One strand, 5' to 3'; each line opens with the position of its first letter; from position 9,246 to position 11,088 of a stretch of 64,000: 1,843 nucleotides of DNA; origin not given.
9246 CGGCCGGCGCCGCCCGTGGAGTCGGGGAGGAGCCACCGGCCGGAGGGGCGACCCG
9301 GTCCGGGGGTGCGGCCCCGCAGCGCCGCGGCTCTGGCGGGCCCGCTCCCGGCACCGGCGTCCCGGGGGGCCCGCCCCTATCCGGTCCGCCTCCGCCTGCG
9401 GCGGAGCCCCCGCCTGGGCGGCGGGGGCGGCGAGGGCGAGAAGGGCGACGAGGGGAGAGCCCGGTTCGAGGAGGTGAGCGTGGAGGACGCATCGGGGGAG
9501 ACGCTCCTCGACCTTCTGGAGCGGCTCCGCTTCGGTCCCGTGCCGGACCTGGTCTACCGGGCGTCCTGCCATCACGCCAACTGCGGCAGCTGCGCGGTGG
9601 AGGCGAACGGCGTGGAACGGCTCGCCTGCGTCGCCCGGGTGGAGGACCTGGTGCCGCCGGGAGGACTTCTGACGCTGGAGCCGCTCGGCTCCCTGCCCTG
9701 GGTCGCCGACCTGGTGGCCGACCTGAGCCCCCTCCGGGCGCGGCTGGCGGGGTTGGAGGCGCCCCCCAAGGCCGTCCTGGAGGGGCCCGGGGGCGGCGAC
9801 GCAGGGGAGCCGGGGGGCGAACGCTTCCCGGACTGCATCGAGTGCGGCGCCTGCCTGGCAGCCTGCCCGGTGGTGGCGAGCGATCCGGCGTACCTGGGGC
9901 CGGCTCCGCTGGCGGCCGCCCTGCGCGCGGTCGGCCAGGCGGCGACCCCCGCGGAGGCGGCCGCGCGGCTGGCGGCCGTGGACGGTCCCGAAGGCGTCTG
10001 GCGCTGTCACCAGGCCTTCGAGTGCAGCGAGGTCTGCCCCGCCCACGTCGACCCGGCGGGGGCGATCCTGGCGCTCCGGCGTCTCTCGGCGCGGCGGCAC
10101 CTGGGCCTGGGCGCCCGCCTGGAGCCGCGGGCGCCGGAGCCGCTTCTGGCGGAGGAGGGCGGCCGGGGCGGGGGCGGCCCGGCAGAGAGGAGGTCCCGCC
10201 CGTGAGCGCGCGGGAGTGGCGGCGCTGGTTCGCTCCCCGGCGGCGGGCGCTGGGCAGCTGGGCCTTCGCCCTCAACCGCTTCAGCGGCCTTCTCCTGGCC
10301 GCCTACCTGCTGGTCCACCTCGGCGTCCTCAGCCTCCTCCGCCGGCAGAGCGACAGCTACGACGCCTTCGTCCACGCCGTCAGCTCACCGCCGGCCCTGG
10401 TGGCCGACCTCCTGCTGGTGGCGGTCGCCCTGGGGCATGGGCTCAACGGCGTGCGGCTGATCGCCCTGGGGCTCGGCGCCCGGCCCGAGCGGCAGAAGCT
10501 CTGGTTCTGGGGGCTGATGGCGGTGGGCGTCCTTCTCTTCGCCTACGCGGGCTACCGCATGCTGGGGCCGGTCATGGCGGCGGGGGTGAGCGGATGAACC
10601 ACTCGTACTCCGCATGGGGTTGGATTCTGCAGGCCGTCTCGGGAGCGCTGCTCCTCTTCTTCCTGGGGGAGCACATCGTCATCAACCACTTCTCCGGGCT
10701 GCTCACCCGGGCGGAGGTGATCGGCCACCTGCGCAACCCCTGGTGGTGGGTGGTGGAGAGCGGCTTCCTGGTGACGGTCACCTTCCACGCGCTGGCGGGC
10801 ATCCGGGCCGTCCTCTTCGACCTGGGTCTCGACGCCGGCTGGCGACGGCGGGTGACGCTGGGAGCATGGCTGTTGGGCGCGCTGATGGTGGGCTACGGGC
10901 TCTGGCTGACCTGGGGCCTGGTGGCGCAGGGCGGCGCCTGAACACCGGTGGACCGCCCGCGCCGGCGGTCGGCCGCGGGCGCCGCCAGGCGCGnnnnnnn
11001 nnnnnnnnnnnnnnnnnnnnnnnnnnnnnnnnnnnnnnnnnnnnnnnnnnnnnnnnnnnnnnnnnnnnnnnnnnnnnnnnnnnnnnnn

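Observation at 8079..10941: Glycerol-3-phosphate dehydrogenase built on a complex-II architecture: a GlpA-SdhB fusion with SdhC/SdhD-like anchors and no glpB/glpC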

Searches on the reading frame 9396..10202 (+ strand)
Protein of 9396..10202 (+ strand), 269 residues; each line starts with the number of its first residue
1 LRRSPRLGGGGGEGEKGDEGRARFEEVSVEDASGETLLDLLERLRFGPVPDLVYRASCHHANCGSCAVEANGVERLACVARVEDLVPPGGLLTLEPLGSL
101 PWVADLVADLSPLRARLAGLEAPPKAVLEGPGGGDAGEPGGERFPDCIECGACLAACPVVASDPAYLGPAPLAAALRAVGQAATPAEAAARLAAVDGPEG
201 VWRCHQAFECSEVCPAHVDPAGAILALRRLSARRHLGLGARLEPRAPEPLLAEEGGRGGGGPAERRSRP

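Call 31: find_related_loci(query=A2, collection=genome_contigs, flank=4000)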
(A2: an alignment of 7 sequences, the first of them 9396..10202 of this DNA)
Query A2 (269 aa) in genome_contigs; peptide patterns used: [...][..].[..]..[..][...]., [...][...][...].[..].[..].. (x = any residue, [..] = any of these).
600 stretches matched a pattern (row limit reached: there are more); 213 encode a relative of the query (tblastn E <= 1e-3); the best 80 are kept; 80 distinct loci.
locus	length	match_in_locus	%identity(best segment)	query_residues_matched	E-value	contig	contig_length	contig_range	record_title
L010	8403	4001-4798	41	15-268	1e-55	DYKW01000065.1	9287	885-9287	MAG TPA_asm: Anaerolinea thermophila isolate SulCav_AS07-7_54_483 SulCav_AS07_7_7208_length_9287_cov_227_786179, whole g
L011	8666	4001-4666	44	25-243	8e-55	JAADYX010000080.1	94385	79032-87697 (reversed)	MAG: Chloroflexi bacterium isolate TC_195 k99_651358, whole genome shotgun sequence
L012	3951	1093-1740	47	23-239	4e-53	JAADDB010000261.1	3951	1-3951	MAG: Chloroflexota bacterium isolate L_MaxBin.078 contig-127_31839, whole genome shotgun sequence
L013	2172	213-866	46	16-236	1e-52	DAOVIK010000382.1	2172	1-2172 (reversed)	MAG TPA_asm: Anaerolineae bacterium isolate CSMAG_1365 CSMAG_1365_k141_1993312_length_2172_cov_11.0000, whole genome sho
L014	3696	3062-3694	44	15-220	1e-51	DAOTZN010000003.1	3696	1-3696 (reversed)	MAG TPA_asm: Anaerolineales bacterium isolate H54_522 k91_649359, whole genome shotgun sequence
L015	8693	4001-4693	42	15-238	8e-51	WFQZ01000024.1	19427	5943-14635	MAG: Thermoflexales bacterium isolate S014_19 k151_11643, whole genome shotgun sequence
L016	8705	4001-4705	38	16-241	2e-50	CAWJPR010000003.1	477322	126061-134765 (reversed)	MAG: uncultured Chloroflexia bacterium isolate MFD02979.bin.1.11 genome assembly, contig: contig_14652, whole genome sho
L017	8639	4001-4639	43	15-229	3e-50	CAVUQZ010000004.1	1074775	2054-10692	MAG: uncultured Chloroflexia bacterium isolate MFD01299.bin.2.22 genome assembly, contig: contig_22, whole genome shotgu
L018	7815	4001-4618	50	23-229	4e-50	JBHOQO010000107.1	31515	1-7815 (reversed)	MAG: Chloroflexota bacterium isolate A0_19 coassembly_Ak141_705272, whole genome shotgun sequence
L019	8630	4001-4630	44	16-230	8e-50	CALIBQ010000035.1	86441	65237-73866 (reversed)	MAG: uncultured Anaerolineae bacterium isolate S1_Bin_MAXBIN__192_1 genome assembly, contig: c_000003590714, whole genom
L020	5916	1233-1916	40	16-240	2e-48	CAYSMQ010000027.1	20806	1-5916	MAG TPA_asm: uncultured Ardenticatenaceae bacterium isolate SRP304980_co1_287 genome assembly, contig: NODE_1100_length_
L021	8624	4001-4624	45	26-239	1e-48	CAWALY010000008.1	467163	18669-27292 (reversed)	MAG: uncultured Actinomycetota bacterium isolate MFD01721.bin.1.384 genome assembly, contig: contig_9684, whole genome s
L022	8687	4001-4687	40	23-234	4e-48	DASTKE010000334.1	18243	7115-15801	MAG TPA_asm: Ktedonobacteraceae bacterium isolate SMAG_U1933 k141_1060007, whole genome shotgun sequence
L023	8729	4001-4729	45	24-268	3e-48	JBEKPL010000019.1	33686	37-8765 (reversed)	MAG: Candidatus Limnocylindrales bacterium isolate SPRUCE 463 SPRUCE_463_19, whole genome shotgun sequence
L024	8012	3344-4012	43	15-239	1e-47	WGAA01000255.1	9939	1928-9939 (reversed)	MAG: Anaerolineae bacterium isolate S143_38 k151_434979, whole genome shotgun sequence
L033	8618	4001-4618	42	24-229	6e-46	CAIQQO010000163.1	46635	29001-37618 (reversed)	uncultured bacterium isolate LJ_bin-0733 genome assembly, contig: bin-0733:163/497, whole genome shotgun sequence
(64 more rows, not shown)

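Call 59: find_homologous_proteins(query=A2, max_evalue=1e-15)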
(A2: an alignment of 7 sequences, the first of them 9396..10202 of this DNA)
Query A2 (7 sequences) (269 aa, profile of the alignment): 1599 proteins with E <= 1e-15 among 8000 candidates; the best 120 are listed.
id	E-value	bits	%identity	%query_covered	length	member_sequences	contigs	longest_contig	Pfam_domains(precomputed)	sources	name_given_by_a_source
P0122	1.7e-107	376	38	77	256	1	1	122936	PF13534.12,PF13237.12,PF13183.12,PF13187.12,PF13085.12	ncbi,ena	-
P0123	1.7e-105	370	38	79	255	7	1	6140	PF13534.12,PF13237.12,PF13183.12,PF13187.12,PF13085.12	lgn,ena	-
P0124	1.3e-103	364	41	82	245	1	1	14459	PF00037.33,PF13534.12,PF13237.12,PF13183.12,PF13187.12,PF13085.12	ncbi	-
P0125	7.0e-103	361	40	77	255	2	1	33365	PF00037.33,PF13237.12,PF13183.12,PF13187.12,PF13085.12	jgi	jgi:succinate dehydrogenase / fumarate reductase iron-sulfur subunit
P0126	1.3e-101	357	46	85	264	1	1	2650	PF13534.12,PF13237.12,PF13183.12,PF13085.12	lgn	-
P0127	1.3e-101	357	41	80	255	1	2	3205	PF00037.33,PF13237.12,PF13183.12,PF13187.12,PF13085.12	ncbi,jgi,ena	-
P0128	1.5e-101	357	36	82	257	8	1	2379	PF00037.33,PF13534.12,PF13237.12,PF13183.12,PF13187.12,PF13085.12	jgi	jgi:succinate dehydrogenase / fumarate reductase iron-sulfur subunit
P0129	2.3e-101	356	42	66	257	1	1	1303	PF00037.33,PF13534.12,PF13237.12,PF13183.12,PF13187.12,PF13085.12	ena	-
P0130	2.8e-101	356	40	77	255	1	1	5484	PF00037.33,PF13534.12,PF13237.12,PF13183.12,PF13187.12,PF13085.12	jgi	jgi:succinate dehydrogenase iron-sulfur subunit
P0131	3.0e-101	356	40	77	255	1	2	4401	PF00037.33,PF13534.12,PF13237.12,PF13183.12,PF13187.12,PF13085.12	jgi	jgi:succinate dehydrogenase iron-sulfur subunit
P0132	3.4e-101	356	40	77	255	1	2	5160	PF00037.33,PF13534.12,PF13237.12,PF13183.12,PF13187.12,PF13085.12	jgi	jgi:succinate dehydrogenase / fumarate reductase, iron-sulfur subunit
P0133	3.4e-101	356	40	77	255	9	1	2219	PF00037.33,PF13534.12,PF13237.12,PF13183.12,PF13187.12,PF13085.12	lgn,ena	-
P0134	4.1e-101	355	38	82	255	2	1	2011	PF00037.33,PF13484.12,PF12838.13,PF13534.12,PF13237.12,PF13183.12,PF13187.12,PF13085.12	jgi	jgi:succinate dehydrogenase iron-sulfur subunit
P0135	5.4e-101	355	41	80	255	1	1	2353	PF13534.12,PF13237.12,PF13183.12,PF13187.12,PF13085.12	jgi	-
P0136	6.5e-101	355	40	81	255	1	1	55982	PF13534.12,PF13237.12,PF13183.12,PF13187.12,PF13085.12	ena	-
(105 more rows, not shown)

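Call 69: search_protein_families(library=pfam, proteins=[L033:2924-3901:-, L033:3959-4627:+, L033:4718-5275:+, L033:5333-6466:-, L016:3303-3941:+, L016:3965-4705:+, L016:4659-5120:+, L016:5134-6150:+, L016:6205-7026:+, L016:2073-2777:+], max_evalue=0.001)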
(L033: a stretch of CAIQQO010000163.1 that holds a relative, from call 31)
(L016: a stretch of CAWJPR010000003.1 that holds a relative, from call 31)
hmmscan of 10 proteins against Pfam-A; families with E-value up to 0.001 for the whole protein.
L033:2924-3901:- (325 aa): 3 families
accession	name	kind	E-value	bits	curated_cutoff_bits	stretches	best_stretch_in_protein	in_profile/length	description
PF13793.12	Pribosyltran_N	-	6.4e-42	142.6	25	1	10-125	2-117/117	N-terminal domain of ribose phosphate pyrophosphokinase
PF14572.12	Pribosyl_synth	-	2.1e-12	47.8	27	1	216-320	80-183/184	Phosphoribosyl synthetase-associated domain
PF00156.33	Pribosyltran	-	0.00051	19.8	26.3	0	162-257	25-124/158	Phosphoribosyl transferase domain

L033:3959-4627:+ (223 aa): 11 families
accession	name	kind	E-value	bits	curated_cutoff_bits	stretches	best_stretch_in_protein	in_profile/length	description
PF13085.11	Fer2_3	-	2.8e-21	76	27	1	12-104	15-106/107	2Fe-2S iron-sulfur cluster binding domain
PF13183.11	Fer4_8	-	1.3e-10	42.1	27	1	138-209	3-68/68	4Fe-4S dicluster domain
PF13187.11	Fer4_9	-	2.8e-08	34.1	27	2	139-208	1-50/52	4Fe-4S dicluster domain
PF12838.12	Fer4_7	-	6.6e-07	30.1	27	1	139-209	1-52/52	4Fe-4S dicluster domain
PF13534.11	Fer4_17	-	5.1e-06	27.4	22.2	1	132-153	38-59/61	4Fe-4S dicluster domain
PF13237.11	Fer4_10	-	6e-06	26.5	25.5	1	138-206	7-53/53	4Fe-4S dicluster domain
PF00037.32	Fer4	-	5.8e-05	23.2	21.1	1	138-154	6-22/24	4Fe-4S binding domain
PF12797.12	Fer4_2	-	6.1e-05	23.2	24.5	1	137-152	7-22/22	4Fe-4S binding domain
PF12800.12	Fer4_4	-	0.00034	21.2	24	1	138-152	2-16/17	4Fe-4S binding domain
PF13484.11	Fer4_16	-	0.00066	20.8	30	0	122-152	35-65/66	4Fe-4S double cluster binding domain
PF00111.32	Fer2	-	0.00077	19.8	21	1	18-63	8-49/77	2Fe-2S iron-sulfur cluster binding domain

L033:4718-5275:+ (186 aa): 3 families
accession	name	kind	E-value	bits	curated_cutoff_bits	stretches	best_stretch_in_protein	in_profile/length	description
PF01132.26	EFP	-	6.5e-22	77.7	27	1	69-121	2-54/54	Elongation factor P (EF-P) OB domain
PF08207.18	EFP_N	-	2.7e-19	69.4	23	1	4-59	2-57/58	Elongation factor P (EF-P) KOW-like domain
PF09285.17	Elong-fact-P_C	-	6.5e-18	64.6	25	1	129-185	1-56/56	Elongation factor P, C-terminal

L033:5333-6466:- (377 aa): 3 families
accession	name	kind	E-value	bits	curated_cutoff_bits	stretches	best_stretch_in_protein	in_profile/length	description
PF02767.21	DNA_pol3_beta_2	-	5.3e-36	123.9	27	1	131-246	3-116/116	DNA polymerase III beta subunit, central domain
PF00712.24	DNA_pol3_beta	-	7.1e-26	91.2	24.4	2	2-120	3-120/120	DNA polymerase III beta subunit, N-terminal domain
PF02768.20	DNA_pol3_beta_3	-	1.4e-23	83.4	27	1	250-373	3-120/121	DNA polymerase III beta subunit, C-terminal domain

L016:3303-3941:+ (213 aa): 1 family
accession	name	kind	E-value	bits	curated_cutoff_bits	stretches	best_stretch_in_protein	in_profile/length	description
PF01266.30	DAO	-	3.2e-21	76.7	27.9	1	5-174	132-303/353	FAD dependent oxidoreductase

L016:3965-4705:+ (247 aa): 7 families
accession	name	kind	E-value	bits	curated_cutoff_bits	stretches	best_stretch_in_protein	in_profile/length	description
PF13085.11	Fer2_3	-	4.1e-29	101.2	27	1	6-111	1-106/107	2Fe-2S iron-sulfur cluster binding domain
PF13183.11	Fer4_8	-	2.6e-09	37.9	27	1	147-220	3-68/68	4Fe-4S dicluster domain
PF13237.11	Fer4_10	-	5.1e-07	30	25.5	1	146-217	6-53/53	4Fe-4S dicluster domain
PF13187.11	Fer4_9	-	2.4e-05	24.7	27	1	148-219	1-50/52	4Fe-4S dicluster domain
PF13534.11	Fer4_17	-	3.4e-05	24.7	22.2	0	127-160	25-57/61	4Fe-4S dicluster domain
PF12838.12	Fer4_7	-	0.00014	22.7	27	0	135-160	24-49/52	4Fe-4S dicluster domain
PF12797.12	Fer4_2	-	0.00018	21.7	24.5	1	142-160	3-21/22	4Fe-4S binding domain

L016:4659-5120:+ (154 aa): 2 families
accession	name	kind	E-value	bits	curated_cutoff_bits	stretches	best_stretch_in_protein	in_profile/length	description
PF01127.27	Sdh_cyt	-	5.3e-17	62.5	25.8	1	43-144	12-121/122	Succinate dehydrogenase/Fumarate reductase transmembrane subunit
PF02300.22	Fumarate_red_C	-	7.2e-08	33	24.2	1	51-111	22-82/127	Fumarate reductase subunit C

L016:5134-6150:+ (339 aa): 3 families
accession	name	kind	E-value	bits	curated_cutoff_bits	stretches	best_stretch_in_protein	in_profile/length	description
PF00107.32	ADH_zinc_N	-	4.5e-32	111.2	31.8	1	174-301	1-128/129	Zinc-binding dehydrogenase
PF13602.12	ADH_zinc_N_2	-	1.3e-22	81.6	27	1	206-336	1-134/134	Zinc-binding dehydrogenase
PF08240.17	ADH_N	-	2.7e-19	69.8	23.5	1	30-133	2-104/104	Alcohol dehydrogenase GroES-like domain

L016:6205-7026:+ (274 aa): 7 families
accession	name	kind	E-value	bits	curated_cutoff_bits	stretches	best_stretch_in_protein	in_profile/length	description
PF01266.30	DAO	-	3.8e-36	125.8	27.9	1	4-263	1-269/353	FAD dependent oxidoreductase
PF00890.30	FAD_binding_2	-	2.5e-07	30.7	20.4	1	5-45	2-42/414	FAD binding domain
PF12831.13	FAD_oxidored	-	2.8e-07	30.6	27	0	5-40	2-37/416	FAD dependent oxidoreductase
PF01494.25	FAD_binding_3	-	7e-06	25.9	22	1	4-41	3-40/349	FAD binding domain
PF13450.12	NAD_binding_8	-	2.5e-05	24.9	21.9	1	7-40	1-34/68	NAD(P)-binding Rossmann-like domain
PF07992.20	Pyr_redox_2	-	3.9e-05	23.7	26.1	1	4-78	2-58/291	Pyridine nucleotide-disulphide oxidoreductase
PF01134.28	GIDA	-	4.9e-05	23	22.1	0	5-47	2-41/391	Glucose inhibited division protein A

L016:2073-2777:+ (235 aa): 0 families

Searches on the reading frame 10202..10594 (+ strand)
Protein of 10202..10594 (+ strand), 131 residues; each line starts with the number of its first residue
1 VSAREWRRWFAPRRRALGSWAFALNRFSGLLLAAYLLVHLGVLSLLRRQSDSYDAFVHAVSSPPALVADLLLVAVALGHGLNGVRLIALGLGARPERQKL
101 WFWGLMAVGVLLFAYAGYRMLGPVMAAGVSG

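Call 6: search_protein_families(library=pfam, proteins=[window:10202-10594:+], max_evalue=0.01)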
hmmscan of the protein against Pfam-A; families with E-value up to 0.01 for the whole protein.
window:10202-10594:+ (131 aa): 2 families
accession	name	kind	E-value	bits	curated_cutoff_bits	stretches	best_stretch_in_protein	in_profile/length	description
PF01127.27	Sdh_cyt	-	1e-12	48.7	25.8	1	16-110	17-118/122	Succinate dehydrogenase/Fumarate reductase transmembrane subunit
PF02300.22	Fumarate_red_C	-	0.00036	21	24.2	1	21-80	23-82/127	Fumarate reductase subunit C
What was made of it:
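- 10202..10597 (+): SdhC-like membrane anchor (131 aa, 3 TM), start overlapping the fusion's stop (GTGA); His39 and His79 are predicted haem ligands. Sdh_cyt 1e-12 (call 6).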

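Call 7: search_protein_families(library=ncbifam, proteins=[window:10202-10594:+], max_evalue=0.01)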
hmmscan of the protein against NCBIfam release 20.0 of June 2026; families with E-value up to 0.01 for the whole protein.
window:10202-10594:+ (131 aa): 2 families
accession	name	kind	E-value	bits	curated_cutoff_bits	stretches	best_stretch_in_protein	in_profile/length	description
TIGR02970.1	succ_dehyd_cytB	equivalog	1.8e-12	47.5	52.3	1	15-117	14-118/120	succinate dehydrogenase, cytochrome b556 subunit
TIGR02968.1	succ_dehyd_anc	equivalog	3.8e-05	23.9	41.8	1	18-89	4-73/105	succinate dehydrogenase, hydrophobic membrane anchor protein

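Call 38: search_solved_structures(query=window:10202-10594:+, max_evalue=1, show_alignments=3)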
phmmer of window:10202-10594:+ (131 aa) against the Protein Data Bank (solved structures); distinct sequences matched with E-value up to 1: 3.
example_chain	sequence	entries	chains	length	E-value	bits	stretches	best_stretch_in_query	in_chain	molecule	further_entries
6lum_C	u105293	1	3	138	3.3e-09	40.3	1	15-114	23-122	Succinate dehydrogenase subunit C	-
6lum_D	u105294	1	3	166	0.0016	21.9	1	19-109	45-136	Succinate dehydrogenase subunit D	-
3sho_A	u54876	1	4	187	0.07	16.6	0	56-89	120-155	Transcriptional regulator, RpiR family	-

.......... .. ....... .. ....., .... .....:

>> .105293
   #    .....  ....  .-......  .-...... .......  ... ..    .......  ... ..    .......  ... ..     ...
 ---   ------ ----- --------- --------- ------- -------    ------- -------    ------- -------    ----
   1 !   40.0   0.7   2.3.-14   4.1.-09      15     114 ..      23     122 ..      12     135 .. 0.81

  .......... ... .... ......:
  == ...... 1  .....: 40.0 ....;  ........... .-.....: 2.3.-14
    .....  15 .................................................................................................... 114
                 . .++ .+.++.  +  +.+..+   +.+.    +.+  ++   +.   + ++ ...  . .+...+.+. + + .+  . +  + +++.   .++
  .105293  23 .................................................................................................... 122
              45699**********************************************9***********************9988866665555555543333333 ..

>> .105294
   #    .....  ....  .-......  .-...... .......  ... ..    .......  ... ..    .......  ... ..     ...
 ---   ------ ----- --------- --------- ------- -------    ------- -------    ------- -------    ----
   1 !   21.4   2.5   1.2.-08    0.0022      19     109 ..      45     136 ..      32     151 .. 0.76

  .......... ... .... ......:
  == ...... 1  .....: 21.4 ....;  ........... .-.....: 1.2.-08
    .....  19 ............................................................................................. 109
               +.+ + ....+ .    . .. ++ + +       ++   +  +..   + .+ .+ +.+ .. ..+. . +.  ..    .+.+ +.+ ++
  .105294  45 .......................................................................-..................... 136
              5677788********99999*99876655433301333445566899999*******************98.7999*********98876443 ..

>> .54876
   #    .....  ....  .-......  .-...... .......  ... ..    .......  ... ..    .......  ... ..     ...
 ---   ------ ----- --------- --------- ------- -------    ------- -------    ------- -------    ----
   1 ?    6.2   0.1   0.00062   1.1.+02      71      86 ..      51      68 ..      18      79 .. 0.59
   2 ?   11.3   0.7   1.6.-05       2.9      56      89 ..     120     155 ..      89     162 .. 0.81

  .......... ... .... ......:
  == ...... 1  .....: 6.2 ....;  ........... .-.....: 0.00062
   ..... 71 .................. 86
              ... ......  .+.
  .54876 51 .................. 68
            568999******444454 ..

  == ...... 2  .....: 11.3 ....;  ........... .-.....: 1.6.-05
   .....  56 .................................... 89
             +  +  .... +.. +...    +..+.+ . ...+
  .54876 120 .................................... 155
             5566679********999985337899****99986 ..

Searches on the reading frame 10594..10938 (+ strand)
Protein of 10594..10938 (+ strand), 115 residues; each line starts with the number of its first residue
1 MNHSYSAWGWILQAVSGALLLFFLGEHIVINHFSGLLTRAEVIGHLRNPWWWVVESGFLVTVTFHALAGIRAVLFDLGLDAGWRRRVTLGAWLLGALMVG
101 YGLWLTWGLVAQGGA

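Call 6: search_protein_families(library=pfam, proteins=[window:10594-10938:+], max_evalue=0.01)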
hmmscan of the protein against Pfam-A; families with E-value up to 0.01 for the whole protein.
window:10594-10938:+ (115 aa): 1 family
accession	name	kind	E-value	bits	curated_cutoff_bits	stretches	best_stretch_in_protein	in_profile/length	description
PF01127.27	Sdh_cyt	-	5.8e-10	39.8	25.8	1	4-96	17-115/122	Succinate dehydrogenase/Fumarate reductase transmembrane subunit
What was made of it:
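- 10594..10941 (+): SdhD-like membrane anchor (115 aa, 3 TM), start overlapping the upstream stop (ATGA); His27 and His65 are predicted haem ligands. Sdh_cyt 5.8e-10 (call 6).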

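Call 7: search_protein_families(library=ncbifam, proteins=[window:10594-10938:+], max_evalue=0.01)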
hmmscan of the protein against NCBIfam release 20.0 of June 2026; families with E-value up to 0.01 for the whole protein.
window:10594-10938:+ (115 aa): 2 families
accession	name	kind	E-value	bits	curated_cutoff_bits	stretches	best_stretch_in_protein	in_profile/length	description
TIGR02970.1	succ_dehyd_cytB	equivalog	2.3e-08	34.3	52.3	1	4-89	15-102/120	succinate dehydrogenase, cytochrome b556 subunit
TIGR02968.1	succ_dehyd_anc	equivalog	0.00028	21.1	41.8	1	8-85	6-83/105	succinate dehydrogenase, hydrophobic membrane anchor protein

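Call 39: search_solved_structures(query=window:10594-10938:+, max_evalue=1, show_alignments=3)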
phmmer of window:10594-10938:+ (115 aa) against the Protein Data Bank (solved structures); distinct sequences matched with E-value up to 1: 1.
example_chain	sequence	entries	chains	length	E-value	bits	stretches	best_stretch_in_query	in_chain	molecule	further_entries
6lum_C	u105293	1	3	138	1.9e-08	37.6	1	7-86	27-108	Succinate dehydrogenase subunit C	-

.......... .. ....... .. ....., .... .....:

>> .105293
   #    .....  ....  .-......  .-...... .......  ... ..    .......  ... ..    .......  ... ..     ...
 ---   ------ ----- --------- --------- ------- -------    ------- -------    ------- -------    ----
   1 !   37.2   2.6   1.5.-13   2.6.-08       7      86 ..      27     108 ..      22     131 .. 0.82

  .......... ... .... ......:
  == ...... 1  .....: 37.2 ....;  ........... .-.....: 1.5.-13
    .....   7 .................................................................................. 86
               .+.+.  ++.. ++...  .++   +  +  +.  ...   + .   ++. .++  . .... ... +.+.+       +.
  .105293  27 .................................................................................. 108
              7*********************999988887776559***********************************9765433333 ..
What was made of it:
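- They are most similar to SdhC and SdhD of the dihaem M. smegmatis Sdh2 (6LUM; calls 38, 39).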
